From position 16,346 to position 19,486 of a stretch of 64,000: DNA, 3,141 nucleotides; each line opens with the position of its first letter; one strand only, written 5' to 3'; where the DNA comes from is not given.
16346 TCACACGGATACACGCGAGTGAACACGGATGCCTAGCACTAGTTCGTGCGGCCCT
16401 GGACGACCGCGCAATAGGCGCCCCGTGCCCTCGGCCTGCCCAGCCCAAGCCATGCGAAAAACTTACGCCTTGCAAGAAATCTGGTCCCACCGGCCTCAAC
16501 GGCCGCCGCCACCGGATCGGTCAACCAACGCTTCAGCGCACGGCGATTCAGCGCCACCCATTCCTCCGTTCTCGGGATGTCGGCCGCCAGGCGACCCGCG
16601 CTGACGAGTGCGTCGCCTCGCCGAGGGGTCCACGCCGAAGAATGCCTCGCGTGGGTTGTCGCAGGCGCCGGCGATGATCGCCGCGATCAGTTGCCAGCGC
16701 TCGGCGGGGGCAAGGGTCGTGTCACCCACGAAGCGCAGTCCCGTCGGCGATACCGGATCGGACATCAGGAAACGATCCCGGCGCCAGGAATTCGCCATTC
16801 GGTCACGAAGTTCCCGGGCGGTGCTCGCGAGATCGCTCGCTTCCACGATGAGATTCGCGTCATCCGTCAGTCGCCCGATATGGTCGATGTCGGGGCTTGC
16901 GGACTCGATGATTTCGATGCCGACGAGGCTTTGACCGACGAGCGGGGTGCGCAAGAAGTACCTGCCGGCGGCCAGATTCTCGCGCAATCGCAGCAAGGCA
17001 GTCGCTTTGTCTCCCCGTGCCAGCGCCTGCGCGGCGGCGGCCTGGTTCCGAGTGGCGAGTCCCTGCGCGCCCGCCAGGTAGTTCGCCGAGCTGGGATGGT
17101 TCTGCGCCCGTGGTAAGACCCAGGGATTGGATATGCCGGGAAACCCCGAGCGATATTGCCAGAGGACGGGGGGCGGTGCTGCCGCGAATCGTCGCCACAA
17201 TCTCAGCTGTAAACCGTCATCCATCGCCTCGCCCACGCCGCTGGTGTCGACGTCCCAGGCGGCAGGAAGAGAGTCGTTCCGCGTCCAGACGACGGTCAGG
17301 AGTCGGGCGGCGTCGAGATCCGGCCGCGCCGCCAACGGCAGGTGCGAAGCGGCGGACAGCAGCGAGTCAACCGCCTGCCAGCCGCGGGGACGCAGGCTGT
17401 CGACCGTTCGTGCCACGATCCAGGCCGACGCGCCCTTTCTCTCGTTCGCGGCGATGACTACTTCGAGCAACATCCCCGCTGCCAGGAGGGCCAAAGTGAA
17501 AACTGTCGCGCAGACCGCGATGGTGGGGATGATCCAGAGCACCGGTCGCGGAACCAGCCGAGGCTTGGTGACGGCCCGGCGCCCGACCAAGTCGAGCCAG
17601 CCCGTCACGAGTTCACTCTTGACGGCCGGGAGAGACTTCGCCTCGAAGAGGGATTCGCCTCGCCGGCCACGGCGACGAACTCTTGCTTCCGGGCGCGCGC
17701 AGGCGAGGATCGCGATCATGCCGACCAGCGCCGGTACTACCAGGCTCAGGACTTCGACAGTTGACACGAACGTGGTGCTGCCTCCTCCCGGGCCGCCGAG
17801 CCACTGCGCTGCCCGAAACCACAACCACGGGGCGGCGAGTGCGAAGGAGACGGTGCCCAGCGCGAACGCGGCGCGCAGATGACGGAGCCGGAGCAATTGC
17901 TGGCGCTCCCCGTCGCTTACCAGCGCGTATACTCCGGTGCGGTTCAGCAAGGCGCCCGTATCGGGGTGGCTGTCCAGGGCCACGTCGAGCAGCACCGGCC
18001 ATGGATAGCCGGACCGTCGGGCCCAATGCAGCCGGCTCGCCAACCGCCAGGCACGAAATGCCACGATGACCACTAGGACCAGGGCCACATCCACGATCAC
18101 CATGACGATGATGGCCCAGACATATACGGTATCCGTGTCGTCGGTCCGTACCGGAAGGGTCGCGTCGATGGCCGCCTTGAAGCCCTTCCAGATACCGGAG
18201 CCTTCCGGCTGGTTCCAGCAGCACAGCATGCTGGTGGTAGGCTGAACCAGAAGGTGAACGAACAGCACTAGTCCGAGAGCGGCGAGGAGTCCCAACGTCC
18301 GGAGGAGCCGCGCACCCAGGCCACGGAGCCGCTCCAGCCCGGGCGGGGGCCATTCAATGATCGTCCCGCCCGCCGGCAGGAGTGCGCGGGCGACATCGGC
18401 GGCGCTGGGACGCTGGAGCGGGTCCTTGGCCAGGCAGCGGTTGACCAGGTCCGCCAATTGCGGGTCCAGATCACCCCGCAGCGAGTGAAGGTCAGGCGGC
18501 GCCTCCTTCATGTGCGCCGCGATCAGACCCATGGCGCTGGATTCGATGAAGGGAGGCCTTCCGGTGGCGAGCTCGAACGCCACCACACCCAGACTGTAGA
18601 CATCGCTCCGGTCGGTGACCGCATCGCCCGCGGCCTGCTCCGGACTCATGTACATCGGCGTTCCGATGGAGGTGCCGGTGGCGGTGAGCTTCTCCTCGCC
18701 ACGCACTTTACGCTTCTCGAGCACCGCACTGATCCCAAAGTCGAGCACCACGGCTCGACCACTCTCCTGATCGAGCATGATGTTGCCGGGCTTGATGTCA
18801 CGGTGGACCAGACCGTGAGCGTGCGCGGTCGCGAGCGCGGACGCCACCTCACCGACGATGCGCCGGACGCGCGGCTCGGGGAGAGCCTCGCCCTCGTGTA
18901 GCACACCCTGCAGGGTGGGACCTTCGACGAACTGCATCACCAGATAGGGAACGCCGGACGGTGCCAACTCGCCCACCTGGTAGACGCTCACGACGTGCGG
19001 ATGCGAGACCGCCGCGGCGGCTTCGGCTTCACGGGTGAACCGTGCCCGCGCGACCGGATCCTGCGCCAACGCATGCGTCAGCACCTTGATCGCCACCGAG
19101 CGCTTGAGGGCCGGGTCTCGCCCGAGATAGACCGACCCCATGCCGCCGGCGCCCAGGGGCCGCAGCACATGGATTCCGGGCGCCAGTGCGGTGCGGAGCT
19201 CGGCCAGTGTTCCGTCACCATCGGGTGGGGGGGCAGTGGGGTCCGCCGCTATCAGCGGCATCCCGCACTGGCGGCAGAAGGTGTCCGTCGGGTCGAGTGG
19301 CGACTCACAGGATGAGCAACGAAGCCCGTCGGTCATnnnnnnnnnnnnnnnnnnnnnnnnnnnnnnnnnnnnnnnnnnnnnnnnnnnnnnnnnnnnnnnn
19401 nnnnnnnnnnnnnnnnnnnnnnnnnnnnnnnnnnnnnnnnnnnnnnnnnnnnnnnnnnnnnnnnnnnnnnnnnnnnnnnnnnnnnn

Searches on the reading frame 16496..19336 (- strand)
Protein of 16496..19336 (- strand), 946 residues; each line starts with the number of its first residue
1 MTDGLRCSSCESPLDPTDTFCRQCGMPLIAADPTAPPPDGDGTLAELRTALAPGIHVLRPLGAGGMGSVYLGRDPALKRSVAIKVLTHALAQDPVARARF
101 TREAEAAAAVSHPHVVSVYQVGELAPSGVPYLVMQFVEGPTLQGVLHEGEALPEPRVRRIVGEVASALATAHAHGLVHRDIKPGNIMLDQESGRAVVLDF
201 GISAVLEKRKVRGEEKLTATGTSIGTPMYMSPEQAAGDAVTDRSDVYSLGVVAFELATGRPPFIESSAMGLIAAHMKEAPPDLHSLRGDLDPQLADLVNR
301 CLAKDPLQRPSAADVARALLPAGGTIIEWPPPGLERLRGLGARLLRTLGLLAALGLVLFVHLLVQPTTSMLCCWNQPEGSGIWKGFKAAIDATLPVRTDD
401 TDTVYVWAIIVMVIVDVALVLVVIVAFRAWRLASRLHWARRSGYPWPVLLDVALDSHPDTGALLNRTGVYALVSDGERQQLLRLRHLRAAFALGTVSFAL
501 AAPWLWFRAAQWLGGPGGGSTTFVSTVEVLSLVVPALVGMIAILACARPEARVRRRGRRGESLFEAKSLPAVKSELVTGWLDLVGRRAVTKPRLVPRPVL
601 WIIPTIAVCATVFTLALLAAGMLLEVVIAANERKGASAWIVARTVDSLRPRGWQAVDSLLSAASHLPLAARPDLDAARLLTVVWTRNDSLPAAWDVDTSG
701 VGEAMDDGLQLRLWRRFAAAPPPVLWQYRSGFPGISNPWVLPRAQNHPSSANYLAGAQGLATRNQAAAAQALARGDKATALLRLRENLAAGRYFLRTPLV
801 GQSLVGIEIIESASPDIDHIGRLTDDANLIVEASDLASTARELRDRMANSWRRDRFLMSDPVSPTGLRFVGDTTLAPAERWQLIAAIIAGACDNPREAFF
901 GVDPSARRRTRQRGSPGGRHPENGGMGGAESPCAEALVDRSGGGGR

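Call 24: search_protein_families(library=pfam, proteins=[window:16496-19336:-], max_evalue=0.001)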
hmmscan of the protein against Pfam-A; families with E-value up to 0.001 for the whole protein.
window:16496-19336:- (946 aa): 6 families
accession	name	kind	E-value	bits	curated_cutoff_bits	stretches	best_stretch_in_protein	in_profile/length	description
PF00069.31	Pkinase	-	7.5e-47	160.4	31.7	1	56-316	2-258/263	Protein kinase domain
PF07714.23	PK_Tyr_Ser-Thr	-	4.2e-32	111.9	23.1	1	56-318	2-257/258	Protein tyrosine and serine/threonine kinase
PF03109.22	ABC1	-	3.9e-07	29.9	22.9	1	127-210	140-221/244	ABC1 atypical kinase-like domain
PF13248.11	Zn_ribbon_3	-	0.00012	21.8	27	1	6-28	4-26/26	zinc-ribbon domain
PF13240.11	Zn_Ribbon_1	-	0.00023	21.3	25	1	7-28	2-23/23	zinc-ribbon domain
PF01636.29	APH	-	0.00031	21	23.2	1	173-201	167-195/239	Phosphotransferase enzyme family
